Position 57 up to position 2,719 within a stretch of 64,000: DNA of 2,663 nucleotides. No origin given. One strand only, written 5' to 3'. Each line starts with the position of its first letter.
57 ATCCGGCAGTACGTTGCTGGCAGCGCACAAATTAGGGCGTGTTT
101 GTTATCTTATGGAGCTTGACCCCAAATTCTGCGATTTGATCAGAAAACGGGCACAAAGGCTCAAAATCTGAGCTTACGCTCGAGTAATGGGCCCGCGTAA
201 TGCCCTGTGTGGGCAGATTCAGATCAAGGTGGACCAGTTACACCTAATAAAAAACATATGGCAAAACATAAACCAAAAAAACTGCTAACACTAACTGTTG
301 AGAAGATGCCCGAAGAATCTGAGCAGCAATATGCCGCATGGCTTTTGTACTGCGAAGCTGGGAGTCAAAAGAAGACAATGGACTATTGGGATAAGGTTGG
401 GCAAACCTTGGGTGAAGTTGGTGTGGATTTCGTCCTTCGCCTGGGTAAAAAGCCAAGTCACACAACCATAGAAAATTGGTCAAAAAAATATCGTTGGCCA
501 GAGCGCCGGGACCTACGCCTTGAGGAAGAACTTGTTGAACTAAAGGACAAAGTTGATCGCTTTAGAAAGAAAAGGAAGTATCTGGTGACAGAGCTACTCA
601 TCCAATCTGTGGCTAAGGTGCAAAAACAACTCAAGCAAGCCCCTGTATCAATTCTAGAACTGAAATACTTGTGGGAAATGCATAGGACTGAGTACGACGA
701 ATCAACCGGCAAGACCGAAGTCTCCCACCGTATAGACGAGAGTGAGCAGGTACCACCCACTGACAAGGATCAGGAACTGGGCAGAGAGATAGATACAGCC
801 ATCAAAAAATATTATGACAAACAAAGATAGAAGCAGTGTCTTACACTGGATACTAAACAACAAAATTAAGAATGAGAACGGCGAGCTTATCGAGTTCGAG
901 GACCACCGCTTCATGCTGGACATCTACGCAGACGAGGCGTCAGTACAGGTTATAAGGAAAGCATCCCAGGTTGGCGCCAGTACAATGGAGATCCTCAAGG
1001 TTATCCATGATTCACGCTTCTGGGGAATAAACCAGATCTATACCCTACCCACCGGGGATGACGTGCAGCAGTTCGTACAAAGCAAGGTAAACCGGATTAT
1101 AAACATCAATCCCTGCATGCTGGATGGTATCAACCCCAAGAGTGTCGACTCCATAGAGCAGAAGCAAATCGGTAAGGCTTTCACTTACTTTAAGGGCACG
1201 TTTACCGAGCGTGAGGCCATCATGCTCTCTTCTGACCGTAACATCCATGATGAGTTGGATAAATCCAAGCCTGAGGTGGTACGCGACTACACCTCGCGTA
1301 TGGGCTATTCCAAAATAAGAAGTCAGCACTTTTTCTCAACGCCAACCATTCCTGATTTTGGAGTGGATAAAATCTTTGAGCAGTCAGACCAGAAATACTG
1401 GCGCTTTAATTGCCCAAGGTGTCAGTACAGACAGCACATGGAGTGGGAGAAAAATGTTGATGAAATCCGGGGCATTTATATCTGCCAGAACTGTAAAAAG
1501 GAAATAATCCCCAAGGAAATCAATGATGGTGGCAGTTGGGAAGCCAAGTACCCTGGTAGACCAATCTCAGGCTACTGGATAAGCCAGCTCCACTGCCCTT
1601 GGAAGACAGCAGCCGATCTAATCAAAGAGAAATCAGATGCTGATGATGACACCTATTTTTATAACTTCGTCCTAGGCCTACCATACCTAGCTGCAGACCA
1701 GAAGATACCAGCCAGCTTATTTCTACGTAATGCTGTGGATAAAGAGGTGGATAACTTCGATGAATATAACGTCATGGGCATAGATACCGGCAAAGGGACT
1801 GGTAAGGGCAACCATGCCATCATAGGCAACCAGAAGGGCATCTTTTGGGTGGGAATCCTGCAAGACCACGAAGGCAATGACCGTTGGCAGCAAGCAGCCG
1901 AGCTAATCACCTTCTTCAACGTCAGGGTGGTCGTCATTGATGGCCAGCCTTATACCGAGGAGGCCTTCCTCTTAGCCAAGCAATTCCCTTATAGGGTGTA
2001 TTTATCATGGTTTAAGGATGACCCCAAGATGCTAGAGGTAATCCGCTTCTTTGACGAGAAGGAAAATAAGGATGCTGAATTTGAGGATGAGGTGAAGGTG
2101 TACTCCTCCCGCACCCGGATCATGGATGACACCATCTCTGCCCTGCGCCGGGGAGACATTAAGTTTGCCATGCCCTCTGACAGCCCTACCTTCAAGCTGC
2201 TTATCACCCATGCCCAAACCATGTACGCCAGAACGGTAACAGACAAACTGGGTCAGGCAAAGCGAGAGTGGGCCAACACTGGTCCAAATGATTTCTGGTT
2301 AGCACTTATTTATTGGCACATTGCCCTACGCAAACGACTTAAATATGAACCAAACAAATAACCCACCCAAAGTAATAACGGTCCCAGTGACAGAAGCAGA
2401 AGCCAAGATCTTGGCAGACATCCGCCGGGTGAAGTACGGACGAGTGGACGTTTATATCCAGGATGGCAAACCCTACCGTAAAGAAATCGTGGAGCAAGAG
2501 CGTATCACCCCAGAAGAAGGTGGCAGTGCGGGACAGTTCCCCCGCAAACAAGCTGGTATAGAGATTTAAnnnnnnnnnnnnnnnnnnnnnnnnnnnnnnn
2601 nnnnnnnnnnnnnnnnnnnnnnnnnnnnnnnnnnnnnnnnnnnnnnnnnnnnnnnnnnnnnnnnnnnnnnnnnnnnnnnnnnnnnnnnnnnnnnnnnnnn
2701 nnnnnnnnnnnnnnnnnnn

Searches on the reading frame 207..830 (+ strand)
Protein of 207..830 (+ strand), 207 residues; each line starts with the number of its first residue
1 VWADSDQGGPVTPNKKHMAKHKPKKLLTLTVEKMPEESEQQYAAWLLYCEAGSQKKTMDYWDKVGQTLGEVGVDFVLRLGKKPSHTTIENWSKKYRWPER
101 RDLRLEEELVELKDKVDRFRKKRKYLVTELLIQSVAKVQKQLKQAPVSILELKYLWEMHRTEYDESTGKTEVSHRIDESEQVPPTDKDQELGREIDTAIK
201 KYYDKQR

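Call 3: search_protein_families(library=pfam, proteins=[window:207-830:+], max_evalue=0.1)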
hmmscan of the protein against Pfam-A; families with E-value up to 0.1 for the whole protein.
window:207-830:+ (207 aa): 2 families
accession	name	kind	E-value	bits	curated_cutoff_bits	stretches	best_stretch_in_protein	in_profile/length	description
PF12462.13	Helicase_IV_N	-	0.0019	18.6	24.5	1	93-154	91-149/163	DNA helicase IV / RNA helicase N terminal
PF18730.6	HEPN_Cthe2314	-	0.0084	16.6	27.1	1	30-124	31-119/174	Cthe_2314-like HEPN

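Call 4: search_protein_families(library=phrogs, proteins=[window:207-830:+], max_evalue=0.01)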
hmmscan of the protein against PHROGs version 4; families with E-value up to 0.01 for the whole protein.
window:207-830:+ (207 aa): 1 family
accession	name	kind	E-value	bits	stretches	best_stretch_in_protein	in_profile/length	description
phrog_6299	-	head and packaging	1e-08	36.4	1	30-180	9-161/193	terminase small subunit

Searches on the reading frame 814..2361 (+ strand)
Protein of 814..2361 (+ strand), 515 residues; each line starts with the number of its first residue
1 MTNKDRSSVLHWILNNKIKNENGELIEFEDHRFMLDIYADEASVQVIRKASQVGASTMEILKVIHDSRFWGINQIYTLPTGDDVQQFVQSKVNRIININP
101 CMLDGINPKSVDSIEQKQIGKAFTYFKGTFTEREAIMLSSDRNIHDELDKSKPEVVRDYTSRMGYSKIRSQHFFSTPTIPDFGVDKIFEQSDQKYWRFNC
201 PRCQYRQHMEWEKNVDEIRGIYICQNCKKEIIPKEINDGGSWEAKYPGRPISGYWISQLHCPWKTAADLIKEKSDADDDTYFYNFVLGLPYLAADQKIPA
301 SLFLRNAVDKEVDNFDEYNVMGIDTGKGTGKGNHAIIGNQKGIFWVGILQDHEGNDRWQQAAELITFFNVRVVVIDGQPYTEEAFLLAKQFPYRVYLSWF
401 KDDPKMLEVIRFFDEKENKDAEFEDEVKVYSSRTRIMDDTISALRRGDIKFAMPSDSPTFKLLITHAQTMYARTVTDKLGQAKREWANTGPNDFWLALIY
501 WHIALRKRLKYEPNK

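Call 3: search_protein_families(library=pfam, proteins=[window:814-2361:+], max_evalue=0.1)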
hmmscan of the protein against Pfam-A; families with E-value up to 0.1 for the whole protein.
window:814-2361:+ (515 aa): 5 families
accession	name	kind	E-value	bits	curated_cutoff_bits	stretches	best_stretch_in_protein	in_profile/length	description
PF05876.18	GpA_ATPase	-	1.1e-14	55.1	25.6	1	46-235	31-237/247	Phage terminase large subunit gpA, ATPase domain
PF12760.12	Zn_ribbon_IS1595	-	0.015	15.7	25.4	1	197-229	18-45/46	Transposase zinc-ribbon domain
PF05129.18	Zn_ribbon_Elf1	-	0.034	14.7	29.8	1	197-230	22-55/79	Transcription elongation factor Elf1 like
PF23137.1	HVO_0758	-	0.064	13.5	27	0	194-230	17-51/55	HVO_0758 mu-protein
PF10764.14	Gin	-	0.081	13.4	27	0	218-238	14-34/45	Inhibitor of sigma-G Gin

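Call 4: search_protein_families(library=phrogs, proteins=[window:814-2361:+], max_evalue=0.01)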
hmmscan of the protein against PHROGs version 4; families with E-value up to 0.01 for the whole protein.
window:814-2361:+ (515 aa): 7 families
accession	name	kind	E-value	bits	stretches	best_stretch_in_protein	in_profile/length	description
phrog_675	-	head and packaging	2.1e-90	304.7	1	8-507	23-549/576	terminase large subunit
phrog_12876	-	head and packaging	1.2e-24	88.3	2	80-214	2-134/235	terminase large subunit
phrog_15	-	head and packaging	4.5e-17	62.7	1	174-303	541-697/1330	terminase large subunit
phrog_2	-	head and packaging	4.2e-07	30.1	1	22-377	259-534/807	terminase large subunit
phrog_6504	-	unknown function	0.0019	19.4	1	196-230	6-43/61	-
phrog_21311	-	head and packaging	0.0022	18.9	1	79-213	2-149/218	terminase large subunit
phrog_18310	-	unknown function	0.0073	17.4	0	191-229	9-39/82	-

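Call 14: search_dna_similar(query=window:814-2361:+, collection=phages, mode=protein, max_rows=25)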
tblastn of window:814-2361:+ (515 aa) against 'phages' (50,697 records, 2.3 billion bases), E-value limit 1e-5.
Records with a match: 834; places in all: 834; records where one place covers at least 80% of the query: 79.
Best place of each record, by identity: <60% 834.
By first word of the organism name: Staphylococcus 336; Bacillus 273; Enterococcus 68; Listeria 54; Vibrio 29; Lactobacillus 25; Pseudomonas 9; Thermus 5; Acinetobacter 5; Mammaliicoccus 3; and 19 more.
By host as written in the record: Staphylococcus aureus 112; - 87; Listeria monocytogenes 43; Bacillus subtilis 34; Bacillus cereus 27; Staphylococcus sp. 25; Staphylococcus carnosus TM300 22; Bacillus thuringiensis subsp. kurstaki 20; and 203 more.
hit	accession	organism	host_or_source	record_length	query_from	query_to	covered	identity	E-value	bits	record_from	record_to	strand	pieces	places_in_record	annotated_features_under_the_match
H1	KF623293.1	Vibrio phage SHOU24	Vibrio parahaemolyticus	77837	2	505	98%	25.5%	5e-33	140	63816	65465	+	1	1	hypothetical protein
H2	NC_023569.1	Vibrio phage SHOU24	Vibrio parahaemolyticus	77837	2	505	98%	25.5%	5e-33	140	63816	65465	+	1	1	terminase large subunit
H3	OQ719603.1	Vibrio phage vB_VpaP_1601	Vibrio parahaemolyticus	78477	2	505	98%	25.5%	5e-33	140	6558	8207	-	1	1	hypothetical protein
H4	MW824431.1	Vibrio phage PS14A.1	Vibrio crassostreae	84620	7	505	97%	25.6%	6e-30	130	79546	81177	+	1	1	hypothetical protein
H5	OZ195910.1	Vibrio phage K478b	Seawater and oysters mix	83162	7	505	97%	25.6%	9e-30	130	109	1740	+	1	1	terminase large subunit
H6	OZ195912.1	Vibrio phage K478a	Seawater and oysters mix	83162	7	505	97%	25.6%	9e-30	130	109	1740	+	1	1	terminase large subunit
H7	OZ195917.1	Vibrio phage K468a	Seawater and oysters mix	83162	7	505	97%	25.6%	9e-30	130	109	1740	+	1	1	terminase large subunit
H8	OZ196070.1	Vibrio phage K449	Seawater and oysters mix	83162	7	505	97%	25.6%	9e-30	130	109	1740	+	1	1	terminase large subunit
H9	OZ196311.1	Vibrio phage K473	Seawater and oysters mix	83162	7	505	97%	25.6%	9e-30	130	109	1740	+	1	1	terminase large subunit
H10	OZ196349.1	Vibrio phage K381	Seawater and oysters mix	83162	7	505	97%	25.6%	9e-30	130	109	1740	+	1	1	terminase large subunit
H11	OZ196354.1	Vibrio phage K376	Seawater and oysters mix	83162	7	505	97%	25.6%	9e-30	130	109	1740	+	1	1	terminase large subunit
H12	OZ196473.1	Vibrio phage K486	Seawater and oysters mix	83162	7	505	97%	25.6%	9e-30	130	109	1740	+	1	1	terminase large subunit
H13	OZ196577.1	Vibrio phage K405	Seawater and oysters mix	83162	7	505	97%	25.6%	9e-30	130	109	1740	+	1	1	terminase large subunit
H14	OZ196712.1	Vibrio phage K462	Seawater and oysters mix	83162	7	505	97%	25.6%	9e-30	130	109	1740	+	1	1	terminase large subunit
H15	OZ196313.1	Vibrio phage K468b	Seawater and oysters mix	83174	7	505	97%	25.6%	9e-30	130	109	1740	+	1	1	terminase large subunit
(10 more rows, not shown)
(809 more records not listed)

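Call 15: find_related_loci(query=window:814-2361:+, collection=viral_contigs, flank=10000)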
Query window:814-2361:+ (515 aa) in viral_contigs; peptide patterns used: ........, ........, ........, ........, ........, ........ (x = any residue, [..] = any of these).
35 stretches matched a pattern; 22 encode a relative of the query (tblastn E <= 1e-3); 22 distinct loci.
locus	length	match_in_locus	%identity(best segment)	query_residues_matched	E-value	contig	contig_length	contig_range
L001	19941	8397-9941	96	1-515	0e+0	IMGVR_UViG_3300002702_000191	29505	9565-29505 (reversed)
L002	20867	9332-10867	80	4-515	0e+0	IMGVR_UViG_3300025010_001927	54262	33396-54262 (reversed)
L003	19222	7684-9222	81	3-515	0e+0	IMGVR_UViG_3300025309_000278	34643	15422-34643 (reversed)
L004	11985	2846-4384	81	3-515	0e+0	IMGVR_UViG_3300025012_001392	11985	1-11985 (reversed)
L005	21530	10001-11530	79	6-515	0e+0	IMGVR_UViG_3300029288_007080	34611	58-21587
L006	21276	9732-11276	79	1-515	0e+0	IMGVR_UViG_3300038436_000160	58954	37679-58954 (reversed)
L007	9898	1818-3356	81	3-515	0e+0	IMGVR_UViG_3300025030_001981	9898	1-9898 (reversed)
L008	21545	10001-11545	79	1-515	0e+0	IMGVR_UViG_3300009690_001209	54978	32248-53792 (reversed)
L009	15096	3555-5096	79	3-515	0e+0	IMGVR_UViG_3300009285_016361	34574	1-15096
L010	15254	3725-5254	78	6-515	0e+0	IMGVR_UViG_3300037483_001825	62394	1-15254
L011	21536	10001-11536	80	4-515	0e+0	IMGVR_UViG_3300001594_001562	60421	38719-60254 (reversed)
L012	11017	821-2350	70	1-515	0e+0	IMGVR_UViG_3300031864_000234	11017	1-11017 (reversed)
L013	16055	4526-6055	70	1-515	0e+0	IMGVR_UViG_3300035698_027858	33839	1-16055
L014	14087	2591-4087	61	8-513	0e+0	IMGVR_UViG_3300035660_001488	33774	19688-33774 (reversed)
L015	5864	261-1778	51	3-512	1e-176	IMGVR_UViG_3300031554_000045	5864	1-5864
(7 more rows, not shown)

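Call 55: search_protein_families(library=ncbifam, proteins=[L001:11761-12765:+], max_evalue=0.01)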
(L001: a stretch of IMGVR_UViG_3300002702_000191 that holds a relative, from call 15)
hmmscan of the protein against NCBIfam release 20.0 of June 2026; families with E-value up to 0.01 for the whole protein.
L001:11761-12765:+ (334 aa): 2 families
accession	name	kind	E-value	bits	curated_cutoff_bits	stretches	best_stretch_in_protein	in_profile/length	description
TIGR00247.1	TIGR00247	hypoth_equivalog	1.6e-37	129.4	103.4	1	19-334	14-342/347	endolytic transglycosylase MltG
NF007619.0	PRK10270.1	equivalog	1.7e-19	70.1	532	1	88-334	83-332/340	cell division protein YceG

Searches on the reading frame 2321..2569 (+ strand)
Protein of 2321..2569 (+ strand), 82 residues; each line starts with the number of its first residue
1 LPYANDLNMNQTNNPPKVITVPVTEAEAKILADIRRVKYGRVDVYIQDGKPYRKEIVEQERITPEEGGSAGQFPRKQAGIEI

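Call 3: search_protein_families(library=pfam, proteins=[window:2321-2569:+], max_evalue=0.1)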
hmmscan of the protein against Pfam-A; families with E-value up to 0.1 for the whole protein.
window:2321-2569:+ (82 aa): 1 family
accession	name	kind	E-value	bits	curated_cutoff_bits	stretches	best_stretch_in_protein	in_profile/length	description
PF10055.14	DUF2292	-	0.00093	19.2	22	1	28-50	3-25/37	Uncharacterized small protein (DUF2292)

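Call 4: search_protein_families(library=phrogs, proteins=[window:2321-2569:+], max_evalue=0.01)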
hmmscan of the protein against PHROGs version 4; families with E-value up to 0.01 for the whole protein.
window:2321-2569:+ (82 aa): 0 families

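Call 55: search_protein_families(library=ncbifam, proteins=[window:2321-2569:+], max_evalue=0.01)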
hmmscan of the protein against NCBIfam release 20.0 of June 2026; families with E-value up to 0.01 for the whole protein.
window:2321-2569:+ (82 aa): 0 families

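Call 56: search_protein_families(library=padloc, proteins=[window:2321-2569:+], max_evalue=0.01)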
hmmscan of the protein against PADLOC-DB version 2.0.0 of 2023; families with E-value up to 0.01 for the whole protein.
window:2321-2569:+ (82 aa): 0 families
